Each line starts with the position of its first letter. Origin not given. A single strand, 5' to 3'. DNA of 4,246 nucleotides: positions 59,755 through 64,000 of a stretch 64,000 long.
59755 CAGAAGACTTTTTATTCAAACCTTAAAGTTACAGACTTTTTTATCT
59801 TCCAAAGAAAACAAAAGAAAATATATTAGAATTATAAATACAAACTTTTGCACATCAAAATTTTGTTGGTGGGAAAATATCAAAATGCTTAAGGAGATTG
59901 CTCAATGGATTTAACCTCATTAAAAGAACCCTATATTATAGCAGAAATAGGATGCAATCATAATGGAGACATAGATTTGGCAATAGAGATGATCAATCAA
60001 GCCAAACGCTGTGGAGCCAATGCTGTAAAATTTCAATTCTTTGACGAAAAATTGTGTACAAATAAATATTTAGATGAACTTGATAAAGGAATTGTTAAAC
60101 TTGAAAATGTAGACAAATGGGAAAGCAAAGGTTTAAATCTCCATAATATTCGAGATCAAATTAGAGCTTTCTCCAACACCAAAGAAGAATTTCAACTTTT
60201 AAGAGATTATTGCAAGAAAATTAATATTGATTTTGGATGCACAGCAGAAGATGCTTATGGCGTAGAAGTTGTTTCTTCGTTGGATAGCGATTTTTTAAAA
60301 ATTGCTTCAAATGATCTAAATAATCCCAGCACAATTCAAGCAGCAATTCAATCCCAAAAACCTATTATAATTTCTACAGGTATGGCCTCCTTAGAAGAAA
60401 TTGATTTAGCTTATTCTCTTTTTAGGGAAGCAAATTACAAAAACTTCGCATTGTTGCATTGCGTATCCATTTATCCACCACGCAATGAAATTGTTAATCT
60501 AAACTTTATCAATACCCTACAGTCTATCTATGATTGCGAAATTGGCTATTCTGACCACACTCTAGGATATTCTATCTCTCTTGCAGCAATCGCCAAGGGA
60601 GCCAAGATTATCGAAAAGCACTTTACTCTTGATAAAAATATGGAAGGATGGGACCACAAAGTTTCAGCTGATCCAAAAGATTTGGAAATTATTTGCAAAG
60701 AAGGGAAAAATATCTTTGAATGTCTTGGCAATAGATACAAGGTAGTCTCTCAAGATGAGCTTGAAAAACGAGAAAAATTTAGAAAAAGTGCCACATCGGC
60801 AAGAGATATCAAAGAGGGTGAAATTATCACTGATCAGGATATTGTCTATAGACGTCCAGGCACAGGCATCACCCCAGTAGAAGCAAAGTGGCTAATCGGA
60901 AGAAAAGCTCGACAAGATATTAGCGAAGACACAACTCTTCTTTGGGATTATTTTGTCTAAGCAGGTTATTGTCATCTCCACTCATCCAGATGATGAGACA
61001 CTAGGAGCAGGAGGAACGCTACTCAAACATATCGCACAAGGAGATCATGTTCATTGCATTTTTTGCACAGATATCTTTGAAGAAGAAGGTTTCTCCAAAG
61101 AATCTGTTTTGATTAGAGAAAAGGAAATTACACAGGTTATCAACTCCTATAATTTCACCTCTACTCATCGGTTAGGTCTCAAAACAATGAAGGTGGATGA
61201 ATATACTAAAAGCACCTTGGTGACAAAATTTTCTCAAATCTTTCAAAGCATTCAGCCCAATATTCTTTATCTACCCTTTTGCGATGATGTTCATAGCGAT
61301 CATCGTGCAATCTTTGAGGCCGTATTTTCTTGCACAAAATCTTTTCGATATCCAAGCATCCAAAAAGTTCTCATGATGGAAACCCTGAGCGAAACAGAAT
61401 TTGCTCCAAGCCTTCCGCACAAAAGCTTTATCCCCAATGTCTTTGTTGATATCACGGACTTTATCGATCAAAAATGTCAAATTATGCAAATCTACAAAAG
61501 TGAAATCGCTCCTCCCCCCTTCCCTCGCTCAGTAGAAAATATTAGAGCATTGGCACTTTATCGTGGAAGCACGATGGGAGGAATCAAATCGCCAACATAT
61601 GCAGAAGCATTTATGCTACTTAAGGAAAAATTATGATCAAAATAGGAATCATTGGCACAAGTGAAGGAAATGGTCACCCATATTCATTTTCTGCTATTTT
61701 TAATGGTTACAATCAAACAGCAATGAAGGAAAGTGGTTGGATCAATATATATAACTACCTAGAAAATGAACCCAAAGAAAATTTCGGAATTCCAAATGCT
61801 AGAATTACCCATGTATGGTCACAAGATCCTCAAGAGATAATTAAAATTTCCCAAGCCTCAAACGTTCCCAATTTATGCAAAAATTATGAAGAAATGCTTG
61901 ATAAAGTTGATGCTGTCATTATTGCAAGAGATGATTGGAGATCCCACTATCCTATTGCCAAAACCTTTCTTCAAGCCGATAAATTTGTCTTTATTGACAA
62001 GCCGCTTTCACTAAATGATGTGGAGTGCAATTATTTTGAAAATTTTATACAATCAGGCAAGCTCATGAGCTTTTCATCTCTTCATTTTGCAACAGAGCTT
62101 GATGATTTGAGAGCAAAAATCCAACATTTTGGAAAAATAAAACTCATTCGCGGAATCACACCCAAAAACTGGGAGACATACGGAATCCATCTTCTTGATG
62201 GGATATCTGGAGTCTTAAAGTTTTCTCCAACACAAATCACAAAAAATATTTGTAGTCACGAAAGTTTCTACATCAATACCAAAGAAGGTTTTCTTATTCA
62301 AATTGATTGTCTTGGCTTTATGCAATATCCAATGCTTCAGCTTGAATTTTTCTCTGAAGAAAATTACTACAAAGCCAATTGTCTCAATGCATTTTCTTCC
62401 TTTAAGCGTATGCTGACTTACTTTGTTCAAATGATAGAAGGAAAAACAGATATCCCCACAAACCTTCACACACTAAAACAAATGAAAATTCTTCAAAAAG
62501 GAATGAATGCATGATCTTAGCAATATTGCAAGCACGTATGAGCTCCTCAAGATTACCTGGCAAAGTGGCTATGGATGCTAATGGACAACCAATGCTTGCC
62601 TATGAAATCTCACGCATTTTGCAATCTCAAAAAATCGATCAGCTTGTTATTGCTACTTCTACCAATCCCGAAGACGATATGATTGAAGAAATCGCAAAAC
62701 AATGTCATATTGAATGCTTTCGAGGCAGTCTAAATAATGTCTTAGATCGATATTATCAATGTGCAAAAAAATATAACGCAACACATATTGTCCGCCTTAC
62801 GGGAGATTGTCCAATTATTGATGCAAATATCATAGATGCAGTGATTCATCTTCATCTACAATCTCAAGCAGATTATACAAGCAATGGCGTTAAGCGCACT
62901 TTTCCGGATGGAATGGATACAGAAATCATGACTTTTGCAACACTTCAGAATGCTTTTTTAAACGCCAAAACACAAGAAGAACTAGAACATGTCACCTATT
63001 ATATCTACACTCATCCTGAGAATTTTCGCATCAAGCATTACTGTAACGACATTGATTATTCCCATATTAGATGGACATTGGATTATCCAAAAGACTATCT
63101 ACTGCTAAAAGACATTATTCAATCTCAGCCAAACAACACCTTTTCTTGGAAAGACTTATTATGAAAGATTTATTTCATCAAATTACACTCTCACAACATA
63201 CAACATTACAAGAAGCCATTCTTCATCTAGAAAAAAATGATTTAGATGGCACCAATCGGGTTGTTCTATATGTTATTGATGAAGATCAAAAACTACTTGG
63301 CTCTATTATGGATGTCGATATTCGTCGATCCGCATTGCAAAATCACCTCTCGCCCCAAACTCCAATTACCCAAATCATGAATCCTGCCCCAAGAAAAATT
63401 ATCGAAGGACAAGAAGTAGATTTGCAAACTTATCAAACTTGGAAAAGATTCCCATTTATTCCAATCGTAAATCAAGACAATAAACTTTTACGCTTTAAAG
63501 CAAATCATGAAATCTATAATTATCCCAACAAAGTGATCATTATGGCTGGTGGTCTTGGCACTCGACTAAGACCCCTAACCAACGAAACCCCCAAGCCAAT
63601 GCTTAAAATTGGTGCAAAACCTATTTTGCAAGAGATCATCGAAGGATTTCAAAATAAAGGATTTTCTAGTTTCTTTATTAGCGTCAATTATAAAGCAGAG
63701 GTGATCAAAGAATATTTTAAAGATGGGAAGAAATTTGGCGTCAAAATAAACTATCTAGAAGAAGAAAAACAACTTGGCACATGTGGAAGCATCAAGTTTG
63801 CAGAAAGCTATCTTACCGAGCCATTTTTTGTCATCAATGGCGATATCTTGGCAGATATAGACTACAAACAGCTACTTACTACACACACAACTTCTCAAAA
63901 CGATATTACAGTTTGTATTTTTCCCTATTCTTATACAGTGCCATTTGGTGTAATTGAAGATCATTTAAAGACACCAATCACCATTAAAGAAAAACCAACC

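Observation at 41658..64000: Large contingency-type glycan island: nonulosonic acid biosynthesis/decoration genes with seven poly-G/C tracts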

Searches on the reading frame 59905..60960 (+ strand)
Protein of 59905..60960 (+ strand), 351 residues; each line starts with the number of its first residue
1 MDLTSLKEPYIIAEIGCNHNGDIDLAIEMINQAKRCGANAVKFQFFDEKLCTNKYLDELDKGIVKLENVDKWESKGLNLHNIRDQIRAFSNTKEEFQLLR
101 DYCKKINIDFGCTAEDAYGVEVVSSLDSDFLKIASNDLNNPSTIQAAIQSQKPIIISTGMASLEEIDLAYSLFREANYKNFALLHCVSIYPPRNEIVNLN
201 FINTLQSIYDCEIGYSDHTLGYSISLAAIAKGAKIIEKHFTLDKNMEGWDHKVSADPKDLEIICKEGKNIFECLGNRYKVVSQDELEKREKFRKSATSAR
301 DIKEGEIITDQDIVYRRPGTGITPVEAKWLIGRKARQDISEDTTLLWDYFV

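Call 8: search_protein_families(library=pfam, proteins=[window:59905-60960:+], max_evalue=0.01)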
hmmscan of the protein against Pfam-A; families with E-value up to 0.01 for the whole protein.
window:59905-60960:+ (351 aa): 2 families
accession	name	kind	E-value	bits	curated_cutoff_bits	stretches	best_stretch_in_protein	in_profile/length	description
PF03102.20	NeuB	-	2.3e-69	234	22.1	1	29-277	1-239/241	NeuB family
PF08666.17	SAF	-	1.8e-09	38.5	21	1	294-350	2-62/63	SAF domain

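Call 14: find_encoding_contigs(protein=window:59905-60960:+, flank=10000, max_places=10)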
Protein window:59905-60960:+ (351 aa): no gene with exactly this product is on record in the collection.

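Call 20: search_protein_families(library=ncbifam, proteins=[window:59905-60960:+], max_evalue=0.001)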
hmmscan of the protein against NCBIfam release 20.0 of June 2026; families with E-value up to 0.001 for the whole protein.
window:59905-60960:+ (351 aa): 2 families
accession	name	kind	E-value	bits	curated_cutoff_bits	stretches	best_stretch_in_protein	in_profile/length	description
TIGR03569.1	NeuB_NnaB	equivalog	1.3e-93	313.7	399.65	1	10-345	2-329/329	N-acetylneuraminate synthase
TIGR03586.1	PseI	equivalog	9.7e-75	251.8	340.25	1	9-344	2-326/327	pseudaminic acid synthase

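Call 68: search_solved_structures(query=window:59905-60960:+, max_evalue=1e-10)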
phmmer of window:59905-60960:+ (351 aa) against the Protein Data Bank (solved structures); distinct sequences matched with E-value up to 1e-10: 8.
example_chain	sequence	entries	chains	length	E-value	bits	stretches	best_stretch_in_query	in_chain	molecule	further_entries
6ncs_A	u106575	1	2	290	4.8e-49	170.4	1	91-293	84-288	N-acetylneuraminic acid (Sialic acid) synthetase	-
8h2c_A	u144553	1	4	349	1.6e-42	149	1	7-341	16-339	Pseudaminic acid synthase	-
1vli_A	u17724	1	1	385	8.5e-38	133.4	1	10-349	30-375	Spore coat polysaccharide biosynthesis protein spsE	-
1xuu_A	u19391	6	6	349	1.3e-35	126.3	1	8-338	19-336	polysialic acid capsule biosynthesis protein SiaC | N-acetylneuraminate synthase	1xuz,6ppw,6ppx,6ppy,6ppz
2wqp_A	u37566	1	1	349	1.3e-35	126.2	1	8-338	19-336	POLYSIALIC ACID CAPSULE BIOSYNTHESIS PROTEIN SIAC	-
4ipj_A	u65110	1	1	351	3.5e-35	124.8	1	8-338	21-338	Polysialic acid capsule biosynthesis protein SiaC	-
4ipi_A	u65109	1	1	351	9.1e-35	123.5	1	8-338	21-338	Polysialic acid capsule biosynthesis protein SiaC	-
3g8r_A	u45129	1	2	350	1.3e-18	70.4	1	6-319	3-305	Probable spore coat polysaccharide biosynthesis protein E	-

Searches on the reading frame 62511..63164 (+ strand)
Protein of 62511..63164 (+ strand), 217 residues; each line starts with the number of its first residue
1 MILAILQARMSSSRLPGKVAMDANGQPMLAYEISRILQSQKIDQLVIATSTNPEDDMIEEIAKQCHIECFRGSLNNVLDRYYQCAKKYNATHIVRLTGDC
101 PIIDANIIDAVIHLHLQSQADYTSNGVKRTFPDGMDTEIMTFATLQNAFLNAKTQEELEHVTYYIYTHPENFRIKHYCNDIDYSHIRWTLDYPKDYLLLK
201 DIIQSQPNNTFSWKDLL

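Call 8: search_protein_families(library=pfam, proteins=[window:62511-63164:+], max_evalue=0.01)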
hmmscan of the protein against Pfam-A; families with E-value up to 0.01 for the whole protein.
window:62511-63164:+ (217 aa): 2 families
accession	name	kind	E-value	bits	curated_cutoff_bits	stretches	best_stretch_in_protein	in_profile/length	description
PF02348.25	CTP_transf_3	-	4.8e-32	112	22.6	1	4-188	2-184/217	Cytidylyltransferase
PF12804.13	NTP_transf_3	-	0.00063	20.4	27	1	17-121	15-117/160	MobA-like NTP transferase domain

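Call 20: search_protein_families(library=ncbifam, proteins=[window:62511-63164:+], max_evalue=0.001)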
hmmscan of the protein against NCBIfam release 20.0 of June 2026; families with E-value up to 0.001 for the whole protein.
window:62511-63164:+ (217 aa): 8 families
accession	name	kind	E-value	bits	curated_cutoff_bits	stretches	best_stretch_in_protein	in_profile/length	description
NF009905.0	PRK13368.1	subfamily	4.4e-17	62.2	255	1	3-127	4-126/243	3-deoxy-manno-octulosonate cytidylyltransferase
NF003952.0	PRK05450.1-5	subfamily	2e-16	59.9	193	1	2-120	3-121/250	3-deoxy-manno-octulosonate cytidylyltransferase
TIGR00466.1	kdsB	equivalog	1.2e-12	47.8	155.2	1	4-128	5-129/241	3-deoxy-manno-octulosonate cytidylyltransferase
NF003950.0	PRK05450.1-3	subfamily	2.3e-12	46.8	234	1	3-122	4-125/248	3-deoxy-manno-octulosonate cytidylyltransferase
NF003948.0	PRK05450.1-1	equivalog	1.9e-11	43.7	281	1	3-128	7-133/248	3-deoxy-manno-octulosonate cytidylyltransferase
TIGR03584.1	PseF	equivalog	7.8e-08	32.2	205.7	1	3-65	1-59/222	pseudaminic acid cytidylyltransferase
TIGR04321.1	spiroSPASM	subfamily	3.1e-07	29.4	250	1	15-207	35-208/510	spiro-SPASM protein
TIGR02665.1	molyb_mobA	equivalog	0.0002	21.5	151.85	0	12-121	11-119/186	molybdenum cofactor guanylyltransferase MobA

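Call 69: search_solved_structures(query=window:62511-63164:+, max_evalue=0.001)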
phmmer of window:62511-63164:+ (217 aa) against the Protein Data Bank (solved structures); distinct sequences matched with E-value up to 0.001: 12.
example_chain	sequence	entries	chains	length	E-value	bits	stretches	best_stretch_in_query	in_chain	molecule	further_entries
6oew_A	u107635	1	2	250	2.6e-42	148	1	5-217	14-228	Cytidylyltransferase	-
1vh1_A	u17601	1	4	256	1.2e-07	34.8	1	3-117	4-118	3-deoxy-manno-octulosonate cytidylyltransferase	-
3k8d_A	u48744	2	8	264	1.2e-07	34.7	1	3-117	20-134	3-deoxy-manno-octulosonate cytidylyltransferase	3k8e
8ees_A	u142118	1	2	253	4e-07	33.1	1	4-112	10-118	3-deoxy-manno-octulosonate cytidylyltransferase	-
3duv_A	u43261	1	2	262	2.8e-06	30.3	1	4-111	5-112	3-deoxy-manno-octulosonate cytidylyltransferase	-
1vh3_A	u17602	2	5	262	2.8e-06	30.3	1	4-111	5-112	3-deoxy-manno-octulosonate cytidylyltransferase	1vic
1gq9_A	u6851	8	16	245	4.1e-06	29.8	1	4-111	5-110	3-DEOXY-MANNO-OCTULOSONATE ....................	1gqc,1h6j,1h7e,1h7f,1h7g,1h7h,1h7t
3jtj_A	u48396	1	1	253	3.1e-05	26.9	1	3-110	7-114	3-deoxy-manno-octulosonate cytidylyltransferase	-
4fcu_A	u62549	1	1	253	0.00011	25.2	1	5-114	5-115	3-deoxy-manno-octulosonate cytidylyltransferase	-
3pol_A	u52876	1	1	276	0.00013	24.9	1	5-114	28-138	3-deoxy-manno-octulosonate cytidylyltransferase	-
3oam_A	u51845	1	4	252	0.00016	24.5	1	4-111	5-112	3-deoxy-manno-octulosonate cytidylyltransferase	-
4xwi_A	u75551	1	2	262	0.00083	22.2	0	4-112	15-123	3-deoxy-manno-octulosonate cytidylyltransferase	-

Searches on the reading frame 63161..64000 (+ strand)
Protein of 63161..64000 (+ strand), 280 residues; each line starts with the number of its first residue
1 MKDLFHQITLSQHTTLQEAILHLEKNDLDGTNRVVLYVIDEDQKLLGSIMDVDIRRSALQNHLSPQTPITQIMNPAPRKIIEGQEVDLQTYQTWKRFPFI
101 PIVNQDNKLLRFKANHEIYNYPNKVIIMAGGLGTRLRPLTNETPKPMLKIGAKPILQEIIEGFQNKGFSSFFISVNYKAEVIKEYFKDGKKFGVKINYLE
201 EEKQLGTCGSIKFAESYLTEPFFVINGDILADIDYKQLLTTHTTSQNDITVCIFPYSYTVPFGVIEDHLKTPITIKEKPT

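Call 8: search_protein_families(library=pfam, proteins=[window:63161-64000:+], max_evalue=0.01)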
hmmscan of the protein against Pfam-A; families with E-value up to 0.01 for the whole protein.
seq(280 aa): 3 families
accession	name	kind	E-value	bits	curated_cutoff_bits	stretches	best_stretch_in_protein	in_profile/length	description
PF00483.29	NTP_transferase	-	3.7e-32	112.3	21.2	1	124-279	1-164/245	Nucleotidyl transferase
PF12804.13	NTP_transf_3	-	7.9e-10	39.6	27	1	125-261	1-130/160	MobA-like NTP transferase domain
PF00571.33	CBS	-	9.3e-06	26.3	24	1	8-56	10-53/57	CBS domain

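Call 20: search_protein_families(library=ncbifam, proteins=[window:63161-64000:+], max_evalue=0.001)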
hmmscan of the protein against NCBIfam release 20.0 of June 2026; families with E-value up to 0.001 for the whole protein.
seq(280 aa): 36 families (the best 25 are shown)
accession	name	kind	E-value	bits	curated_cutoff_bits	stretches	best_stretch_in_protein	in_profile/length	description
NF052502.1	man1P_GTase_Rv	exception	1.5e-34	119.4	440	1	125-266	3-145/352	mannose-1-phosphate guanylyltransferase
TIGR03992.1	Arch_glmU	subfamily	9.8e-33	113.6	292.1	1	124-279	2-153/393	bifunctional sugar-1-phosphate nucleotidylyltransferase/acetyltransferase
NF045761.1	NAMPUrTaseMurU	equivalog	7.3e-31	107.8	250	1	124-246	2-125/226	N-acetylmuramate alpha-1-phosphate uridylyltransferase MurU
NF049965.1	GlMnHpPGnyltfHddC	equivalog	8.7e-28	97.5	300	1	124-239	2-116/221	D-glycero-D-manno-heptose 1-phosphate guanosyltransferase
NF041313.1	UDPGP_AglF_Halo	equivalog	9.6e-23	80.8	400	1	124-252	2-129/234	UTP--glucose-1-phosphate uridylyltransferase AglF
TIGR01208.1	rmlA_long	equivalog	8.2e-22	77.6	320.25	1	124-279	1-159/353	glucose-1-phosphate thymidylyltransferase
TIGR02623.1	G1P_cyt_trans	equivalog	1.7e-20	73.6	300.25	1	124-188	2-66/255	glucose-1-phosphate cytidylyltransferase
TIGR02091.1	glgC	equivalog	1.7e-12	47.1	424.9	1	125-279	3-176/364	glucose-1-phosphate adenylyltransferase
NF045697.1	MurNAcPUrMurU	equivalog_domain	2.4e-12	46.7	370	1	126-229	1-105/229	N-acetylmuramate alpha-1-phosphate uridylyltransferase MurU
NF041173.1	Sug_nt_acttase_Thmprot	equivalog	6.5e-12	45.1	600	1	124-249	2-124/405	bifunctional sugar-1-phosphate nucleotidylyltransferase/acetyltransferase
TIGR01207.1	rmlA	equivalog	7.7e-12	44.9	360.65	1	124-279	1-160/286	glucose-1-phosphate thymidylyltransferase RfbA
TIGR01099.1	galU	equivalog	9e-12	45.1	326.8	1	124-205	3-84/261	UTP--glucose-1-phosphate uridylyltransferase GalU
TIGR01173.1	glmU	equivalog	4.1e-11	42.4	366.85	1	124-256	2-129/452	bifunctional UDP-N-acetylglucosamine diphosphorylase/glucosamine-1-phosphate N-acetyltransferase GlmU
NF003670.0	PRK05293.1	equivalog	6.9e-11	41.7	470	1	126-279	8-181/382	glucose-1-phosphate adenylyltransferase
NF001947.0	PRK00725.1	subfamily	1.5e-10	40.5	470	1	125-279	19-193/426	glucose-1-phosphate adenylyltransferase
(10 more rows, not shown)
